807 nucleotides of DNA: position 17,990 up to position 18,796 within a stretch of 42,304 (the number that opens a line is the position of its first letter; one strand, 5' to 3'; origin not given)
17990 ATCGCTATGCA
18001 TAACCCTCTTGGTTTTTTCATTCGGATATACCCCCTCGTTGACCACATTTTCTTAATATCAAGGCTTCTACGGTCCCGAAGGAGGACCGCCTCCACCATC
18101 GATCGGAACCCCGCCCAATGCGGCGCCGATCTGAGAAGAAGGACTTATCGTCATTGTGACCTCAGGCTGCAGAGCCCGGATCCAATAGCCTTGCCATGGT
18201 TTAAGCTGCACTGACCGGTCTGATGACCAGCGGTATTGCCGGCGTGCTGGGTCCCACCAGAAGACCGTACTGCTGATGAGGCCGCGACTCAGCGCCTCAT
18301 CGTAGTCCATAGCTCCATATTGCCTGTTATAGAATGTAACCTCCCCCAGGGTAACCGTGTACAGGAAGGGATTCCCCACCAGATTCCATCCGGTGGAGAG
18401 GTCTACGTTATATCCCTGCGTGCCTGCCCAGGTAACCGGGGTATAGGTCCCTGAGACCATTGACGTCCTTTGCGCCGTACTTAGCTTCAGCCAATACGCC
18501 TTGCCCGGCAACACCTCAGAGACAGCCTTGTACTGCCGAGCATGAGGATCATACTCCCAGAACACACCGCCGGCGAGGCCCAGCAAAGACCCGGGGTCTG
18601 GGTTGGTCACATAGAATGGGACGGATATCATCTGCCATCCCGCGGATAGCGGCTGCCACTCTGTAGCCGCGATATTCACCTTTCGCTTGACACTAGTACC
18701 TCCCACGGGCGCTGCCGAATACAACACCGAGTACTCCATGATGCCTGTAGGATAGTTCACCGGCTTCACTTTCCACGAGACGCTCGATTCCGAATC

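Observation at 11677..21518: Shared Trp-rich ~170-190-aa module in three consecutive secreted proteins, including the protease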

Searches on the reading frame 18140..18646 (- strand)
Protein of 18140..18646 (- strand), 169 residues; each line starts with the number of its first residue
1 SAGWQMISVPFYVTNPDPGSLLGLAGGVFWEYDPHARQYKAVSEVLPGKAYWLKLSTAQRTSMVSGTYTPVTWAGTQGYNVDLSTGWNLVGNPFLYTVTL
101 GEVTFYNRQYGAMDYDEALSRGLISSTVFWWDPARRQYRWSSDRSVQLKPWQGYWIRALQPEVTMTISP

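Call 5: search_protein_families(library=pfam, proteins=[window:18140-18646:-], max_evalue=10)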
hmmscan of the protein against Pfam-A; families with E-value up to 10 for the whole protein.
window:18140-18646:- (169 aa): 0 families

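Call 33: find_related_loci(query=A5, collection=genome_contigs, flank=10000)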
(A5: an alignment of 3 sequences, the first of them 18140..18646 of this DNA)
Query A5 (169 aa) in genome_contigs; peptide patterns used: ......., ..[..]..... (x = any residue, [..] = any of these).
84 stretches matched a pattern; 23 encode a relative of the query (tblastn E <= 1e-3); 23 distinct loci.
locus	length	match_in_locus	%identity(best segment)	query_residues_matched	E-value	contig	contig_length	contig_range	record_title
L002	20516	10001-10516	56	1-169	6e-65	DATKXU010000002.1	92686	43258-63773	MAG TPA_asm: Armatimonadota bacterium isolate SMAG_U14200 k141_4133661, whole genome shotgun sequence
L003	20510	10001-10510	42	3-163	2e-42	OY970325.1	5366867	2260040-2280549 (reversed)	MAG: uncultured Armatimonadetes bacterium isolate MFD05942.bin.1.84 genome assembly, chromosome: 1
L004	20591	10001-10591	39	2-169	2e-40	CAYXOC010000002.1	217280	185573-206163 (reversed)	MAG TPA_asm: uncultured bacterium isolate binchicken_co152_100 genome assembly, contig: NODE_48_length_217280_cov_14.158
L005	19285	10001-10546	28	4-156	9e-15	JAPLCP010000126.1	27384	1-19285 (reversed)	MAG: Armatimonadota bacterium isolate LacPavin_0818_WC50_MAG_59_12 LacPavin_0818_WC50_scaffold_583347, whole genome shot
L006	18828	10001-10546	28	4-156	8e-15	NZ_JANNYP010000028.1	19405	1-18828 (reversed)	MAG: Armatimonas sp. isolate VAR_34_concoct_113 VAR_34_k141_2030306, whole genome shotgun sequence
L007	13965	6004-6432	27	30-156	3e-13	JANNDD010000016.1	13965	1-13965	MAG: Armatimonas sp. isolate OTE_78_concoct_371 OTE_78_k141_1773679, whole genome shotgun sequence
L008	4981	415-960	25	4-156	4e-13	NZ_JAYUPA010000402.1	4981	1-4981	MAG: Armatimonas sp. isolate GL106_DN_concoct_81 GL106_DN_concoct_81_401, whole genome shotgun sequence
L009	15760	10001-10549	28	4-156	5e-13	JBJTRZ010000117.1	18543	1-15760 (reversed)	MAG: Armatimonadota bacterium isolate samp_4448_concoct_1803 samp_4448_494836, whole genome shotgun sequence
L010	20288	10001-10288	30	65-156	2e-12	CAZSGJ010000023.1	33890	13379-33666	MAG TPA_asm: uncultured Armatimonadia bacterium isolate binchicken_co298_479 genome assembly, contig: NODE_2129_length_3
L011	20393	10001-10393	27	38-156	1e-12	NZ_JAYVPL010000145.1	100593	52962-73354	MAG: Armatimonas sp. isolate GL72_DN_metabinner_2 GL72_DN_metabinner_2_144, whole genome shotgun sequence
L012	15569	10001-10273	31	70-156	2e-12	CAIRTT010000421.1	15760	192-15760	MAG: uncultured Armatimonadetes bacterium isolate Kiruna3_bin-4623 genome assembly, contig: bin-4623:421/673, whole geno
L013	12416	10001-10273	31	70-156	4e-12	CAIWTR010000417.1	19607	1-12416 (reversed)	MAG: uncultured Armatimonadetes bacterium isolate Loclat_bin-10209 genome assembly, contig: bin-10209:417/750, whole gen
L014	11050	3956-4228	31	70-156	7e-12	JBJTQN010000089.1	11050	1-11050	MAG: Armatimonadota bacterium isolate samp_4448_semibin_323 samp_4448_559993, whole genome shotgun sequence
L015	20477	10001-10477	28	3-168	6e-12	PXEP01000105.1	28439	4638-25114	MAG: Candidatus Acetothermia bacterium isolate T3Sed10_47 T3-Sed10-C2397, whole genome shotgun sequence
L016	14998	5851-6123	30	70-156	1e-11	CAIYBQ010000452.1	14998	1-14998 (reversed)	MAG: uncultured Armatimonadetes bacterium isolate Ja1_bin-4076 genome assembly, contig: bin-4076:452/624, whole genome s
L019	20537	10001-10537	28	3-169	2e-10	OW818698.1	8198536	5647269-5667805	metagenome genome assembly, chromosome: 1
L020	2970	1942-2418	24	4-169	2e-7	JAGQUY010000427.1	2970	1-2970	MAG: Bacteroidetes bacterium isolate HKST-UBA01 2012-05-30_1_(paired)_contig_629699, whole genome shotgun sequence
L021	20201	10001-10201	34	81-157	3e-6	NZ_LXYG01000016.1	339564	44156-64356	Balneola sp. EhC07 A6_Contig5, whole genome shotgun sequence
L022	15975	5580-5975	24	2-166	2e-5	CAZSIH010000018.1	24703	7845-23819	MAG TPA_asm: uncultured bacterium isolate SRP092902_co1_51 genome assembly, contig: NODE_2663_length_24703_cov_8.536595,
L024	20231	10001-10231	30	4-91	3e-4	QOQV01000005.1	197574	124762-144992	MAG: Ignavibacteriae bacterium isolate BY39 NODE_73, whole genome shotgun sequence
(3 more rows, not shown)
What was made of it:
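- The family is prominent in one phylum among the genome hits (call 33).
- Tried and rejected: The scan that ran used patterns specific to C orthologues, so its taxonomic picture is biased toward Armatimonadota (call 33).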

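Call 42: predict_structure(alignment_id=A6)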
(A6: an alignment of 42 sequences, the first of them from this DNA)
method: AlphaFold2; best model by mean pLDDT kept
length: 169 residues; sequences in the alignment: 42
mean_pLDDT: 92.3   pTM: 0.87
mean pLDDT of the five models: 92.3, 91.9, 91.7, 91.4, 91.2
residues with pLDDT >= 90: 130; 70-90: 32; 50-70: 7; < 50: 0
segments of 3 or more residues with pLDDT < 50: none
pLDDT, mean of each block of 10 residues (from residue 1): 93 88 87 95 94 92 76 72 98 96 98 98 98 95 97 98 95
secondary structure, 60 per line:
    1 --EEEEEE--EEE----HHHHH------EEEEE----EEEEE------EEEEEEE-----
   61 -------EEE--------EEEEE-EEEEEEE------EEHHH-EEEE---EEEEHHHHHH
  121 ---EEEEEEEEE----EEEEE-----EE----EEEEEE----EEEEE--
elements in order: E3-8 E11-13 H18-22 E29-33 E38-42 E49-55 E68-70 E79-83 E85-91 E104-107 E111-114 H115-120 E124-132 E137-141 E153-158 E163-167
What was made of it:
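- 18140..18646 (-): Module copy in C (aa 522-690 of 713), the most compact copy. It is followed only by a 23-aa Gly/Pro-rich tail. AlphaFold model of this copy: pLDDT 92.3, pTM 0.87 (call 42)
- On Outer-membrane beta-barrel (autotransporter or OmpX-like C-terminal barrel): Predicted strands are mostly 3-7 residues, the longest 9 (call 42).
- Closest known: SLH domains. Different: SLH units are ~55 aa and helical, whereas this module is all-beta (call 42).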

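Call 44: fold_search(model_id=the predicted structure, library=pdb)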
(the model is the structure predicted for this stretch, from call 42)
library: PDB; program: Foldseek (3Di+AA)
matches with E <= 10: 624; with E <= 0.001: 0
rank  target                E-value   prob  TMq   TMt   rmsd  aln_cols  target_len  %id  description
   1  9mqa_C                1.4e-01  0.07  0.16  0.10  17.4       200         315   10  Cryo-EM structure of hemagglutinin H5N1 in complex with Fab 310-7D11 (released 2025-08-13)
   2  9l21_A                1.6e-01  0.15  0.22  0.08  15.3       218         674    9  cryo-EM structure of Vitamin K-dependent gamma-carboxylase complexed with factor IX (released 2025-10-22)
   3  9bum_A                1.7e-01  0.18  0.25  0.11  14.8       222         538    9  Structure of gamma-glutamyl carboxylase (GGCX) (released 2025-01-29)
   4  9l24_A                1.8e-01  0.14  0.22  0.08  15.3       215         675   10  cryo-EM structure of Vitamin K-dependent gamma-carboxylase complexed with Matrix Gla protein (released 2025-10-22)
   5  7vmi_A                2.3e-01  0.35  0.25  0.38   7.3       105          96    8  Crystal structure of Arabidopsis thaliana HDT3 (released 2022-09-21)
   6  5uqp_A                2.3e-01  0.15  0.20  0.26  20.4       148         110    8  The crystal structure of cupin protein from Rhodococcus jostii RHA1 (released 2017-02-22)
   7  7x85_A                2.5e-01  0.07  0.15  0.18  15.7       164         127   10  Crystal structure of chicken CENP-C Cupin domain (released 2023-03-15)
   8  9l6s_A                2.7e-01  0.08  0.19  0.07  15.7       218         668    9  double-mutant (K217A & K218A) Vitamin K-dependent gamma-carboxylase in complex with coagulation factors X and vitamin  (released 2025-10-08)
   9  3cl4_A                2.7e-01  0.06  0.16  0.10  16.8       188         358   10  Crystal structure of bovine coronavirus hemagglutinin-esterase (released 2008-06-03)
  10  2x8k_C                3.0e-01  0.23  0.28  0.20  16.9       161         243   12  Crystal Structure of SPP1 Dit (gp 19.1) Protein, a Paradigm of Hub Adsorption Apparatus in Gram-positive Infecting Pha (released 2010-09-15)
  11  5uqp_B                3.0e-01  0.14  0.20  0.26  20.4       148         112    8  The crystal structure of cupin protein from Rhodococcus jostii RHA1 (released 2017-02-22)
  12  5tk5                  3.0e-01  0.05  0.16  0.12  15.5       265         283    9  Crystal structure of human 3HAO with iron bound in the active site (released 2017-04-12)
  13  9bur_A                3.2e-01  0.13  0.24  0.09  15.4       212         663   10  Structure of GGCX-BGP complex (released 2025-01-29)
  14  3cl5_A                3.2e-01  0.05  0.16  0.10  17.0       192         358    9  Structure of coronavirus hemagglutinin-esterase in complex with 4,9-O-diacetyl sialic acid (released 2008-06-03)
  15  7ufg_A                3.3e-01  0.33  0.23  0.05   7.1       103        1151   11  Cryo-EM structure of PAPP-A in complex with IGFBP5 (released 2022-09-28)
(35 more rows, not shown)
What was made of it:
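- On Carbohydrate-binding modules (any Pfam CBM family): The best Foldseek TM-score is 0.28 (call 44).
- Weak Foldseek similarity to jelly-roll or cupin-like sandwiches, though nothing significant (call 44).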

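Call 47: find_homologous_proteins(query=A6, max_evalue=1e-10)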
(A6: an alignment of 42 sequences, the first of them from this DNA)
Query A6 (42 sequences) (169 aa, profile of the alignment): 4 proteins with E <= 1e-10 among 5161 candidates.
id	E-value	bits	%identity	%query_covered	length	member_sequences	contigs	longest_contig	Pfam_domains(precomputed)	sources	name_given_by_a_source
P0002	1.1e-25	108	66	93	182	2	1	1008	-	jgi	-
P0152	1.2e-22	98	25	98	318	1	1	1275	-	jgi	jgi:hypothetical protein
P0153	3.7e-15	74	67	59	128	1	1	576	-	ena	-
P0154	1.0e-11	63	32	37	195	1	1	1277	-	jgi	jgi:hypothetical protein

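Call 49: fold_search(model_id=the predicted structure, library=viral)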
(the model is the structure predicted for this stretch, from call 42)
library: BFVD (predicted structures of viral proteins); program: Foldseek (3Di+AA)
matches with E <= 10: 668; with E <= 0.001: 0
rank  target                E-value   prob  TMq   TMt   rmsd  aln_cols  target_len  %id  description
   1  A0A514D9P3            7.2e-02  0.11  0.21  0.09  16.5       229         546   11  Uncharacterized protein [Riboviria sp.]
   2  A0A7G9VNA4            8.5e-02  0.25  0.27  0.13  15.5       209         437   13  Uncharacterized protein [Rheinheimera phage vB_RspM_barba_12-8F]
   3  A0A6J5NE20            1.0e-01  0.23  0.19  0.29   7.3       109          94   11  Uncharacterized protein [uncultured Caudovirales phage]
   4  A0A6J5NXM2            1.0e-01  0.15  0.24  0.11  12.3       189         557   13  DUF1983 domain-containing protein [uncultured Caudovirales phage]
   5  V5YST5                1.3e-01  0.08  0.18  0.07  17.8       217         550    9  Putative tail-collar fibre protein [Pseudomonas phage PPpW-3]
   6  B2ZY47                1.5e-01  0.20  0.22  0.26  15.3       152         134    8  Uncharacterized protein [Ralstonia phage phiRSL1]
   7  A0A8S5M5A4            1.5e-01  0.06  0.14  0.07  18.0       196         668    7  Uncharacterized protein [Podoviridae sp. ctaNW81]
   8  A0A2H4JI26            1.7e-01  0.07  0.16  0.06  18.7       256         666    8  Uncharacterized protein [uncultured Caudovirales phage]
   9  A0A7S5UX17            2.1e-01  0.28  0.24  0.32  10.0       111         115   15  (no name in the UniProt tables at hand)
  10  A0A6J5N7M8            2.1e-01  0.13  0.20  0.15  12.0       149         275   10  Thrombospondin type-1 (TSP1) repeat (Fragment) [uncultured Caudovirales phage]
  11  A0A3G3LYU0            2.1e-01  0.12  0.23  0.07  13.5       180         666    8  Minor tail protein [Brevibacterium phage Cantare]
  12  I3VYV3                2.1e-01  0.08  0.19  0.10  18.3       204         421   11  (no name in the UniProt tables at hand)
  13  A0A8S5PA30            2.1e-01  0.06  0.15  0.07  16.4       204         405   10  Tail protein [Myoviridae sp. ctTYJ16]
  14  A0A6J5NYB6            2.4e-01  0.07  0.18  0.15  13.8       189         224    9  Uncharacterized protein [uncultured Caudovirales phage]
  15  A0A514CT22            2.6e-01  0.23  0.24  0.22  16.2       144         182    9  Uncharacterized protein [Achromobacter phage Motura]
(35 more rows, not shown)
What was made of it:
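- Tried and rejected: Fold searches: Foldseek of the good model against the PDB and BFVD gave nothing below E 0.07 (calls 44, 49).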

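Call 51: search_protein_families(library=pfam, proteins=[L024:7544-11110:+, L020:1-2970:+, L021:8876-11104:+, L022:2556-6641:+, L022:9932-11221:+, L022:12230-14362:+, L015:8726-10855:+, L019:7415-10552:+, L005:8192-11398:+], max_evalue=0.01)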
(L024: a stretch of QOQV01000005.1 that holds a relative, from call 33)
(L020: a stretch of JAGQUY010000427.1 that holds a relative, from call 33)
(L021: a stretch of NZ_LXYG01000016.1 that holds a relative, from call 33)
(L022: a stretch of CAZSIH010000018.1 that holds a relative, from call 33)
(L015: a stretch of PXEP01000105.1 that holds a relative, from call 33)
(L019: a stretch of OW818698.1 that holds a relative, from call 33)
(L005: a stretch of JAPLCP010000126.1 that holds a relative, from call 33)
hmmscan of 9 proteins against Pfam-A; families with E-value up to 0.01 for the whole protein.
L024:7544-11110:+ (1189 aa): 2 families
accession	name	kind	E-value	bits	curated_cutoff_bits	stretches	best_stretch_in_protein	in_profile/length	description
PF18962.6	Por_Secre_tail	-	2.1e-07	31.6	27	1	1102-1175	2-69/75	Secretion system C-terminal sorting domain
PF07675.18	Cleaved_Adhesin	-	5.5e-07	30.1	21.4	1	69-181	3-115/174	Cleaved Adhesin Domain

L020:1-2970:+ (990 aa): 3 families
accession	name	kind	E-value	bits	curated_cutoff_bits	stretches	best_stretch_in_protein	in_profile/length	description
PF12768.13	Rax2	-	5.8e-08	32.9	28.8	1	359-464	60-165/254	Rax2 C-terminal beta propeller domain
PF19565.4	DUF6087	-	0.00037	21.2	27.1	0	355-369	45-59/99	Family of unknown function (DUF6087)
PF09636.16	XkdW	-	0.0045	17.1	24.6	0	490-509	25-42/57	XkdW protein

L021:8876-11104:+ (743 aa): 3 families
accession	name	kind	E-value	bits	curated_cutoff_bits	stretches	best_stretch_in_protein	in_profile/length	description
PF18962.6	Por_Secre_tail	-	1.9e-08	34.9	27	1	665-735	2-69/75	Secretion system C-terminal sorting domain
PF13585.12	CHU_C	-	0.0028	18.2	27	1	684-731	28-73/86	CHU_C Type IX secretion signal domain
PF13860.13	FlgD_ig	-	0.0051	17.2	27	1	681-730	21-75/79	FlgD Ig-like domain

L022:2556-6641:+ (1362 aa): 8 families
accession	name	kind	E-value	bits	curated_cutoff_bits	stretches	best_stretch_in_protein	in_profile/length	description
PF13385.13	Laminin_G_3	-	3.4e-25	89.4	27.6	1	721-872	1-150/151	Concanavalin A-like lectin/glucanases superfamily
PF13583.11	Reprolysin_4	-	8.5e-09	35.8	22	1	236-419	18-191/203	Metallo-peptidase family M12B Reprolysin-like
PF13860.13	FlgD_ig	-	1.9e-08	34.6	27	1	1288-1348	13-74/79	FlgD Ig-like domain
PF10342.15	Kre9_KNH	-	4.3e-06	27.8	24.6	1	573-648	6-79/94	Kre9/KNH-like N-terminal Ig-like domain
PF18962.6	Por_Secre_tail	-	2e-05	25.2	27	1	1279-1358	2-73/75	Secretion system C-terminal sorting domain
PF13582.12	Reprolysin_3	-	0.00034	21.6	22.4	1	247-364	4-122/123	Metallo-peptidase family M12B Reprolysin-like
PF13585.12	CHU_C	-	0.0012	19.3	27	0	1299-1351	29-75/86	CHU_C Type IX secretion signal domain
PF13688.12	Reprolysin_5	-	0.0015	19.3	27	1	349-386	142-180/196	Metallo-peptidase family M12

L022:9932-11221:+ (430 aa): 0 families

L022:12230-14362:+ (711 aa): 7 families
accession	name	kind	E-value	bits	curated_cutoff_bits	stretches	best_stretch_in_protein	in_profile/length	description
PF13365.12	Trypsin_2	-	3.3e-10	41.3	27.6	1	227-383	1-143/144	Trypsin-like peptidase domain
PF19190.6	BACON_2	-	2.9e-08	34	25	1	442-526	2-84/94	Viral BACON domain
PF22076.2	Cep192_D6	-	1.3e-07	32.2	35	1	445-535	7-99/101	Cep192 domain 6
PF00089.32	Trypsin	-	3.2e-07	30.8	20.6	1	208-320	7-119/220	Trypsin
PF22544.2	HYDIN_VesB_CFA65-like_Ig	-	4.1e-06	27.4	25.5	1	441-540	2-99/100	HYDIN/CFA65/VesB-like, Ig-like domain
PF22067.2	Cep192_D3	-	0.0015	19.1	27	1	447-510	7-70/99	Cep192 domain 3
PF13004.13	BACON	-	0.0028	18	25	0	477-537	3-57/61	Putative binding domain, N-terminal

L015:8726-10855:+ (710 aa): 2 families
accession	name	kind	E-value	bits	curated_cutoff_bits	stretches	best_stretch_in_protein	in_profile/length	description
PF18998.6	Flg_new_2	-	2.9e-07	30.8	23.6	1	37-82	3-46/73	Divergent InlB B-repeat domain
PF13860.13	FlgD_ig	-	0.00021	21.6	27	1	643-692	21-75/79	FlgD Ig-like domain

L019:7415-10552:+ (1046 aa): 2 families
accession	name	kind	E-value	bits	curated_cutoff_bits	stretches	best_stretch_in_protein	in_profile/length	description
PF24595.1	DUF7619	-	1.9e-13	51.1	27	2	391-441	81-132/133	Domain of unknown function (DUF7619)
PF00041.27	fn3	-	0.00049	20.7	25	1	462-531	14-81/84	Fibronectin type III domain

L005:8192-11398:+ (1069 aa): 1 family
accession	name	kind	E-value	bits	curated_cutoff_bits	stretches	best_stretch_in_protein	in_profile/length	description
PF13860.13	FlgD_ig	-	1.6e-09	38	27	1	998-1054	23-78/79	FlgD Ig-like domain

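Call 55: search_protein_families(library=pfam, alignment_id=A6, max_evalue=10)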
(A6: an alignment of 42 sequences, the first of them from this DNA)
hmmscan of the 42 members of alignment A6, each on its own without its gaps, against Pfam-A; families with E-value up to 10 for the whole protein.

A. member 1, seq(169 aa): 0 families

B. families by the number of members that match (of 42 scanned): 10 families
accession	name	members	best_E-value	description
PF00681.25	Plectin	5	0.014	Plectin repeat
PF20803.2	PaaX_M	1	0.0068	PaaX protein central Cas2-like domain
PF16966.11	Porin_8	1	0.028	Porin-like glycoporin RafY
PF21757.2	DUF6870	1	0.063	Family of unknown function (DUF6870)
PF07886.16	BA14K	1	0.081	BA14K-like protein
PF08410.15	DUF1737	1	0.11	Domain of unknown function (DUF1737)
PF02440.21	Adeno_E3_CR1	1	0.15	Adenovirus E3 region protein CR1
PF12814.13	Mcp5_PH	1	0.17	Meiotic cell cortex C-terminal pleckstrin homology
PF12135.13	Plasmo_rep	1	0.72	Plasmodium repeat family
PF10983.13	DUF2793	1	2.8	Protein of unknown function (DUF2793)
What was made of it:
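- On GW module (PF13457) / SH3b: No Pfam hit (calls 5, 55).
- On Carbohydrate-binding modules (any Pfam CBM family): No CBM family is hit by the module (calls 5, 55).
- Closest known: GW modules of Listeria InlB/Ami. Different: No Pfam family of any kind, GW included, matched (calls 5, 55).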

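Call 56: search_solved_structures(query=A6, max_evalue=10)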
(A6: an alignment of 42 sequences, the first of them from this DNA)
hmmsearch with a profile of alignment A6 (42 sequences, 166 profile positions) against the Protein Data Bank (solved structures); distinct sequences matched with E-value up to 10: 1.
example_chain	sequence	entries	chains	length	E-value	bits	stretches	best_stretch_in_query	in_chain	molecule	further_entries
8gl8_D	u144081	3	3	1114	0.014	18.4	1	120-162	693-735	RemZ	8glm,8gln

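Call 57: search_solved_structures(query=A6, max_evalue=10, show_alignments=1)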
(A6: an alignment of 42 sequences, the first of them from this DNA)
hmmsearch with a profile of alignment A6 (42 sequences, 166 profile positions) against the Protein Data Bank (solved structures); distinct sequences matched with E-value up to 10: 1.
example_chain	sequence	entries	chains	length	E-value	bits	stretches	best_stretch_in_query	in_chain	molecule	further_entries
8gl8_D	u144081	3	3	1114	0.014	18.4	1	120-162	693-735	RemZ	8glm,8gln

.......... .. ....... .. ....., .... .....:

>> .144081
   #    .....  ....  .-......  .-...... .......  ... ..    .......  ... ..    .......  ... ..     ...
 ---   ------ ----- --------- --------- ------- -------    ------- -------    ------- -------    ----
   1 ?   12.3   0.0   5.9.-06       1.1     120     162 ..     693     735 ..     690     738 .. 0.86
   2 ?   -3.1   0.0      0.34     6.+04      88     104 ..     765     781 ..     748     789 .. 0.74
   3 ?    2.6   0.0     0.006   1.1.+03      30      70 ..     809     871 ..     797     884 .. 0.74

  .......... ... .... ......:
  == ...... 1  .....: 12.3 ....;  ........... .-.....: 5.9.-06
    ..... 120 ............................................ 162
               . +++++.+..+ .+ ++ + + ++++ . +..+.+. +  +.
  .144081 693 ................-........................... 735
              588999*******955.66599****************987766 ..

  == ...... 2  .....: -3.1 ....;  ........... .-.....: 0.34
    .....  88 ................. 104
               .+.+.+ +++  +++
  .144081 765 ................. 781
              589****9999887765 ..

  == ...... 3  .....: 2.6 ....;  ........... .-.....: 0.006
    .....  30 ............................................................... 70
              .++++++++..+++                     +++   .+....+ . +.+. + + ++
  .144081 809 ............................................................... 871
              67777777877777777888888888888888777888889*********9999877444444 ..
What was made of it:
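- Closest known: RemZ. Same: P-G-x-G-Y and G-N-P-Y motifs (call 57).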

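Call 59: search_protein_families(library=ncbifam, alignment_id=A6, max_evalue=10)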
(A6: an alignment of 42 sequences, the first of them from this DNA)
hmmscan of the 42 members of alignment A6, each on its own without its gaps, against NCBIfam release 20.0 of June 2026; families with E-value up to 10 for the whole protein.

A. member 1, seq(169 aa): 0 families

B. families by the number of members that match (of 42 scanned): 6 families
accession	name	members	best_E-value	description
NF041539.1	choice_anch_R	1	0.0068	choice-of-anchor R domain-containing protein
NF007875.0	PRK10579.1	1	0.013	pyrimidine/purine nucleoside phosphorylase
NF008271.1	PRK11045.1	1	0.035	lipid IV(A) palmitoyltransferase PagP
NF041888.1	ABC_SBP_YdcS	1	0.052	putative ABC transporter substrate-binding protein YdcS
NF041898.1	pec_ly_PelI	1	0.15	pectate lyase PelI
NF011439.0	PRK14868.1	1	0.31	DNA topoisomerase VI subunit B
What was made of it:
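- On T9SS type A CTD (Por_Secre_tail): None of the 42 diverse module sequences hits it (calls 55, 59).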
